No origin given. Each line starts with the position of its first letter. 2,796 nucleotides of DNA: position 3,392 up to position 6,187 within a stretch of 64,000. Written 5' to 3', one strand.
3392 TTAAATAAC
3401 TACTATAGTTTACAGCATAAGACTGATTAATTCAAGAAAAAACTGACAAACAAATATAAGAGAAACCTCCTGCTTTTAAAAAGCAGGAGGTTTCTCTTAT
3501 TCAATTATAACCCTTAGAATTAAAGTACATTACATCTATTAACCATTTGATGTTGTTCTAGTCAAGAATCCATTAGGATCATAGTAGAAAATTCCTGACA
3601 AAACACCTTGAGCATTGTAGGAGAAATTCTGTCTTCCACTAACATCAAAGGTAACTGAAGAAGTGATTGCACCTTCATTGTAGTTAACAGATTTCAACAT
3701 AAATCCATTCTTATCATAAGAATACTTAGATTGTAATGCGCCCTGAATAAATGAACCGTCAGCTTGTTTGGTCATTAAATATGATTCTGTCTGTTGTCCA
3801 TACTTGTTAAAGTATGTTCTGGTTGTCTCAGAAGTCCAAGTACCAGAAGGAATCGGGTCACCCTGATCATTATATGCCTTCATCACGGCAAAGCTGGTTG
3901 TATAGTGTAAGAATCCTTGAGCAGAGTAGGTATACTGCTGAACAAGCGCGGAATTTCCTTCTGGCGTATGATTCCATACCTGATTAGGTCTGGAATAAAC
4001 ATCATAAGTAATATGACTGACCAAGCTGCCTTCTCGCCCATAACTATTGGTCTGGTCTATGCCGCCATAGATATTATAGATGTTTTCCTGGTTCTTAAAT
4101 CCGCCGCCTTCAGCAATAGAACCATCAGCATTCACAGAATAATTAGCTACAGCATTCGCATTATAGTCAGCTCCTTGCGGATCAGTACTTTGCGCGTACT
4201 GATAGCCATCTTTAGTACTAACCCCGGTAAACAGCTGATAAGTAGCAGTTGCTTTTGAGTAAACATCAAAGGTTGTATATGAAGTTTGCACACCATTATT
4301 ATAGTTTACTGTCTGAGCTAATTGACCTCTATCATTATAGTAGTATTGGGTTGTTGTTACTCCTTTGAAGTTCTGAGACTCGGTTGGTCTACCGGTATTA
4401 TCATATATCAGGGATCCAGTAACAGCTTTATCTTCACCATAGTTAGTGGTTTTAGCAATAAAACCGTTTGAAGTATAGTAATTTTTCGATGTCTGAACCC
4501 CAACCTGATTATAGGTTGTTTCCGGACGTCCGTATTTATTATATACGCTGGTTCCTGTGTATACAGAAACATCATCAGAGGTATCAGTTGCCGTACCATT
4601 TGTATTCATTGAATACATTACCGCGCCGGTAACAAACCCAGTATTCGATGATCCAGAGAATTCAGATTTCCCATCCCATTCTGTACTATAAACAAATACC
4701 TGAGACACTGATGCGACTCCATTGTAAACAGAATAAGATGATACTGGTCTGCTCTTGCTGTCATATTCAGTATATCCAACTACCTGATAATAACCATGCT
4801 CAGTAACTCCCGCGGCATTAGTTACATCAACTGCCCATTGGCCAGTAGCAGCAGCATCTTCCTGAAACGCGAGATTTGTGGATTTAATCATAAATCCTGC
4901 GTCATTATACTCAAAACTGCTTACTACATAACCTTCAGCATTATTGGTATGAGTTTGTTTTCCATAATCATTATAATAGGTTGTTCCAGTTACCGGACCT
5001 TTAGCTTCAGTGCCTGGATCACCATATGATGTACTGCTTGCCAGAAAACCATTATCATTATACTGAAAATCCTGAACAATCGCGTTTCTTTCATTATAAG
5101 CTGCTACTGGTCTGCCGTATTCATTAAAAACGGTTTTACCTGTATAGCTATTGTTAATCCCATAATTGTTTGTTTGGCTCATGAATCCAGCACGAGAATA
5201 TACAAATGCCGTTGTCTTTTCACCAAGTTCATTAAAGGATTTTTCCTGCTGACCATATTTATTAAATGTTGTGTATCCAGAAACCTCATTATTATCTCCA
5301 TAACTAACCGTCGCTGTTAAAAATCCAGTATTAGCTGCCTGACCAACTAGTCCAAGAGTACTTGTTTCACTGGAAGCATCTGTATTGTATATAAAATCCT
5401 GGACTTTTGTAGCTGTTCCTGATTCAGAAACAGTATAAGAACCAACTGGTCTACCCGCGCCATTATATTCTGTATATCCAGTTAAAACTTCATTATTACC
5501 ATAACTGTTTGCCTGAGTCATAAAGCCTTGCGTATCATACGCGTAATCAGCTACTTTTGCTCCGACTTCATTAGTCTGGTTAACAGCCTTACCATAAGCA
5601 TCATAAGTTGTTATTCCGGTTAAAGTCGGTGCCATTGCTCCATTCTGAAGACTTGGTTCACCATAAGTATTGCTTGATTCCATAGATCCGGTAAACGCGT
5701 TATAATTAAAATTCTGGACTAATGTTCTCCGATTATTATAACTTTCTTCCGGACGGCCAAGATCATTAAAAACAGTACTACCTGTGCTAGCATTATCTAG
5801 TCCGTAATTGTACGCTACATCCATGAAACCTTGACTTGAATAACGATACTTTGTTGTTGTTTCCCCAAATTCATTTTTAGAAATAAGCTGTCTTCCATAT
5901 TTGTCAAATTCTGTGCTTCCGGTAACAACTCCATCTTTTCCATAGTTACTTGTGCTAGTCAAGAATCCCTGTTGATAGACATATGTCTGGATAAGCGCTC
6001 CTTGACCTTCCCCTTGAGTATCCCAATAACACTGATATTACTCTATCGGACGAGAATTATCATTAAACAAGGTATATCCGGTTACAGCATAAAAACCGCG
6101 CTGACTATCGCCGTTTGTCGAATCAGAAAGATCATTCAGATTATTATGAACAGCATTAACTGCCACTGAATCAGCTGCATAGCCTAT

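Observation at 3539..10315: Giant YD/Rhs-like repeat surface protein (about 2,250 aa if read through) interrupted by a single in-frame TAA in mid-repeat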

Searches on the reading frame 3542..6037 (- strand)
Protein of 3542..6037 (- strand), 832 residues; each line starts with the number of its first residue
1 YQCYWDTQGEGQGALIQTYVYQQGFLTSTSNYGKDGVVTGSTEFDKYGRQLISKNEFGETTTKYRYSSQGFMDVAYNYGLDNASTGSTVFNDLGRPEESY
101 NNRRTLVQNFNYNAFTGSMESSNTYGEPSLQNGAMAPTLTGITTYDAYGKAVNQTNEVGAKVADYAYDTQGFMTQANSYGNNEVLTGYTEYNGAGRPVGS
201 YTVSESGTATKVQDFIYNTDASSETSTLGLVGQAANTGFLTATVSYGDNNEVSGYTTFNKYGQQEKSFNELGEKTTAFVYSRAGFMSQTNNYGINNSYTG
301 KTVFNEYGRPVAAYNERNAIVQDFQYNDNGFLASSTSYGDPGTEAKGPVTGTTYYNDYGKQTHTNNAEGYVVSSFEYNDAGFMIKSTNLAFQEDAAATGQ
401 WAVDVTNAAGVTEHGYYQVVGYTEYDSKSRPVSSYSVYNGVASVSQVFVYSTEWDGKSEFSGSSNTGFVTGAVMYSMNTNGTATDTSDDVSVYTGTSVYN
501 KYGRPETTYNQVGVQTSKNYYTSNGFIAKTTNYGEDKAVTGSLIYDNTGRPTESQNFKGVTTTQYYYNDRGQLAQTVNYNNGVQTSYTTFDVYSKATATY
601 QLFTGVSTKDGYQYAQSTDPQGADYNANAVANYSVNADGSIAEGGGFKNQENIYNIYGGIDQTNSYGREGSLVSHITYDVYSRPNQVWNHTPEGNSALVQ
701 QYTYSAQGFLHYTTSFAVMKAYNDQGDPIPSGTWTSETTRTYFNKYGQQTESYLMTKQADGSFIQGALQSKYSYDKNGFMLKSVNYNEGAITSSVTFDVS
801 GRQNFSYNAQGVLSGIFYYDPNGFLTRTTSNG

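Call 9: search_protein_families(library=pfam, proteins=[window:3542-6037:-], max_evalue=0.01)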
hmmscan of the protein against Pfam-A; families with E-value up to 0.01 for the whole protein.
window:3542-6037:- (832 aa): 1 family
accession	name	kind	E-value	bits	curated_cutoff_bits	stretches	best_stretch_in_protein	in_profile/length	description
PF05593.20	RHS_repeat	-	1.5e-06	28.9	22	0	145-176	1-31/38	RHS Repeat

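Call 10: search_protein_families(library=ncbifam, proteins=[window:3542-6037:-], max_evalue=0.01)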
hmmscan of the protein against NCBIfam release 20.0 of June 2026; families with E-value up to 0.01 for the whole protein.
window:3542-6037:- (832 aa): 0 families

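Call 45: search_solved_structures(query=A2, max_evalue=0.01, show_alignments=1)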
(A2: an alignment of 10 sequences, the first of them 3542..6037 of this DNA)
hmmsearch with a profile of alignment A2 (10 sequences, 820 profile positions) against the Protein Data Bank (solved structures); distinct sequences matched with E-value up to 0.01: 0.

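Call 46: search_protein_families(library=pfam, alignment_id=A2, max_evalue=0.01)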
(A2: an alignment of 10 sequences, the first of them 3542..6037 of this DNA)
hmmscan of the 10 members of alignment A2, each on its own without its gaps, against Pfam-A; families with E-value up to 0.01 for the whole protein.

A. member 1, window:3542-6037:- (832 aa): 1 family
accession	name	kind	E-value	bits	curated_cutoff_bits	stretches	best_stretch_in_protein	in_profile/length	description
PF05593.20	RHS_repeat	-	1.5e-06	28.9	22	0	145-176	1-31/38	RHS Repeat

B. families by the number of members that match (of 10 scanned): 1 family
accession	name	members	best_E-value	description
PF05593.20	RHS_repeat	4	2.1e-13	RHS Repeat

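Call 62: predict_structure(alignment_id=A3)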
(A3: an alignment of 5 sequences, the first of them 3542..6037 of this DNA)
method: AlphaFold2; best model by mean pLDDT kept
length: 832 residues; sequences in the alignment: 5
mean_pLDDT: 76.8   pTM: 0.47
mean pLDDT of the five models: 76.8, 75.8, 75.4, 72.8, 71.7
residues with pLDDT >= 90: 142; 70-90: 499; 50-70: 99; < 50: 92
segments of 3 or more residues with pLDDT < 50: 9-11, 220-236, 457-464, 481-489, 604-632, 720-728, 730-736
pLDDT, mean of each block of 10 residues (from residue 1): 50 70 83 76 85 84 83 82 81 82 81 78 74 63 82 84 86 86 86 82 84 79 36 48 82 85 86 90 84 89 88 89 90 89 72 90 87 89 89 64 64 77 87 82 82 51 57 73 42 82 84 87 87 82 88 87 86 83 78 82 48 32 33 53 63 82 78 85 84 70 88 73 47 57 89 77 77 86 86 86 85 86 81 56
secondary structure, 60 per line:
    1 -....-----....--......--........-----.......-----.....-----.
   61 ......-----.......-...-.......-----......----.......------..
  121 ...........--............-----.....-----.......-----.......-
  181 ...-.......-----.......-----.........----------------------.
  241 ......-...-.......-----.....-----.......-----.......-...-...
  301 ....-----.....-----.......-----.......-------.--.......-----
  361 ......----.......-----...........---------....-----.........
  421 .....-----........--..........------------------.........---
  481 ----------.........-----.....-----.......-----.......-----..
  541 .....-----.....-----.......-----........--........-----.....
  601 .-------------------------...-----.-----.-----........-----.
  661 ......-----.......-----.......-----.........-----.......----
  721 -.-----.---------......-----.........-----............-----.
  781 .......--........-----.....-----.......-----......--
elements in order (helices of 4 or more, strands of 3 or more residues): E2-5 E11-14 E17-22 E25-32 E38-44 E50-54 E60-66 E72-78 E84-90 E96-101 E106-112 E119-131 E134-145 E151-155 E161-167 E173-179 E185-191 E197-203 E209-217 E240-246 E252-258 E264-268 E274-280 E286-292 E298-304 E310-314 E320-326 E332-338 E349-355 E361-366 E371-377 E383-393 E403-406 E412-425 E431-438 E441-450 E469-477 E491-499 E505-509 E515-521 E527-533 E539-545 E551-555 E561-567 E573-580 E583-590 E596-601 E647-654 E660-666 E672-678 E684-690 E696-704 E710-716 E738-743 E749-757 E763-774 E780-787 E790-797 E803-807 E813-819 E825-830

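Call 64: fold_search(model_id=the predicted structure, library=pdb)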
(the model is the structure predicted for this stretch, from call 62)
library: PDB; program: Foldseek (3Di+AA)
matches with E <= 10: 771; with E <= 0.001: 78
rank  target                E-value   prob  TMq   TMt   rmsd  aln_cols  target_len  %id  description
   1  7q97_A                4.9e-30  1.00  0.14  0.12  32.4       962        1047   13  Structure of the bacterial type VI secretion system effector RhsA. (released 2021-12-22)
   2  8qja_A                9.9e-27  1.00  0.21  0.18  30.2       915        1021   12  T6SS-linked Rhs repeat protein - Advenella mimigardefordensis VgrG-Rhs core (released 2024-09-25)
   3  8qja_C                1.0e-26  1.00  0.21  0.18  29.6       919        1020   13  T6SS-linked Rhs repeat protein - Advenella mimigardefordensis VgrG-Rhs core (released 2024-09-25)
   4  8qja_D                1.0e-26  1.00  0.19  0.17  29.0       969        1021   12  T6SS-linked Rhs repeat protein - Advenella mimigardefordensis VgrG-Rhs core (released 2024-09-25)
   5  8uxt                  2.8e-26  1.00  0.24  0.16  28.3      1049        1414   13  Acinetobacter baumannii Tse15 Rhs effector, toxin cleavage mutant (D1369N, D1391N) (released 2024-10-09)
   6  8qjb_A                3.1e-26  1.00  0.16  0.13  32.4       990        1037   14  T6SS-linked Rhs repeat protein - Salmonella bongori Rhs-core domain extended N-terminus (released 2024-09-25)
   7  8qjd_B                3.3e-26  1.00  0.18  0.15  35.4       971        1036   13  T6SS-linked Rhs repeat protein - Salmonella bongori Rhs-core domain (released 2024-09-25)
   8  8qjc                  3.3e-26  1.00  0.16  0.13  35.9       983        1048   13  T6SS-linked Rhs repeat protein - Salmonella bongori Rhs-core domain with toxin domain (released 2024-09-25)
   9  7pq5                  4.9e-26  1.00  0.15  0.13  31.0      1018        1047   12  Photorhabdus laumondii T6SS-associated Rhs protein carrying the Tre23 toxin domain (released 2021-12-01)
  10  8qja_B                9.8e-26  1.00  0.21  0.18  29.9       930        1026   12  T6SS-linked Rhs repeat protein - Advenella mimigardefordensis VgrG-Rhs core (released 2024-09-25)
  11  8uy4_A                4.7e-25  1.00  0.23  0.15  29.0       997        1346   12  Acinetobacter baumannii Tse15 Rhs effector (released 2024-10-09)
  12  8cp6_B                3.7e-24  1.00  0.18  0.15  34.0       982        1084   13  Type six secretion system exported effector 5 (Tse5) (released 2023-12-06)
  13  9ifo_A                1.1e-23  1.00  0.14  0.10  33.4       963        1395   12  Structure of Teneurin-Like Protein (TLP) (released 2026-03-11)
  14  8fia_A                2.5e-23  1.00  0.13  0.08  33.5       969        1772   12  The structure of fly Teneurin self assembly (released 2023-05-03)
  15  6fb3_A                7.8e-22  1.00  0.15  0.08  32.2       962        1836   12  Teneurin 2 Partial Extracellular Domain (released 2018-03-28)
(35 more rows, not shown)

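Call 77: search_protein_representatives(protein=window:3542-6037:-)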
Query: 832 residues. Proteins with E-value up to 0.001 (for the whole library): 18; up to 1e-10: 14; up to 1e-30: 13. The best 18 are listed.
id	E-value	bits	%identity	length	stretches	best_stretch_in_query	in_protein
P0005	2.2e-276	936.2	45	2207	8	1-478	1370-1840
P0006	3.5e-272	922.3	43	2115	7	1-830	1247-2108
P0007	1.0e-269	914.1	45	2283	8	205-830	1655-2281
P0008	4.8e-268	908.6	42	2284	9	1-695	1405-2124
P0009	2.2e-241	820.4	42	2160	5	11-832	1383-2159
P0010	1.5e-238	811.0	49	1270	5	1-829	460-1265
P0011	2.8e-141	489.4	37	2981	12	170-317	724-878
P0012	2.2e-129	450.0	43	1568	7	237-438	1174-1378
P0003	5.0e-126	438.9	50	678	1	176-832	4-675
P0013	3.4e-91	323.7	38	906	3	236-627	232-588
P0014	1.0e-82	295.7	48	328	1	507-830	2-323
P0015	2.8e-43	165.2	35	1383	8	251-316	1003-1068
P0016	1.3e-34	136.6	58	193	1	17-182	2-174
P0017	2.2e-15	73.0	30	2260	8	7-253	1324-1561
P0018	9.1e-07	44.5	43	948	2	478-615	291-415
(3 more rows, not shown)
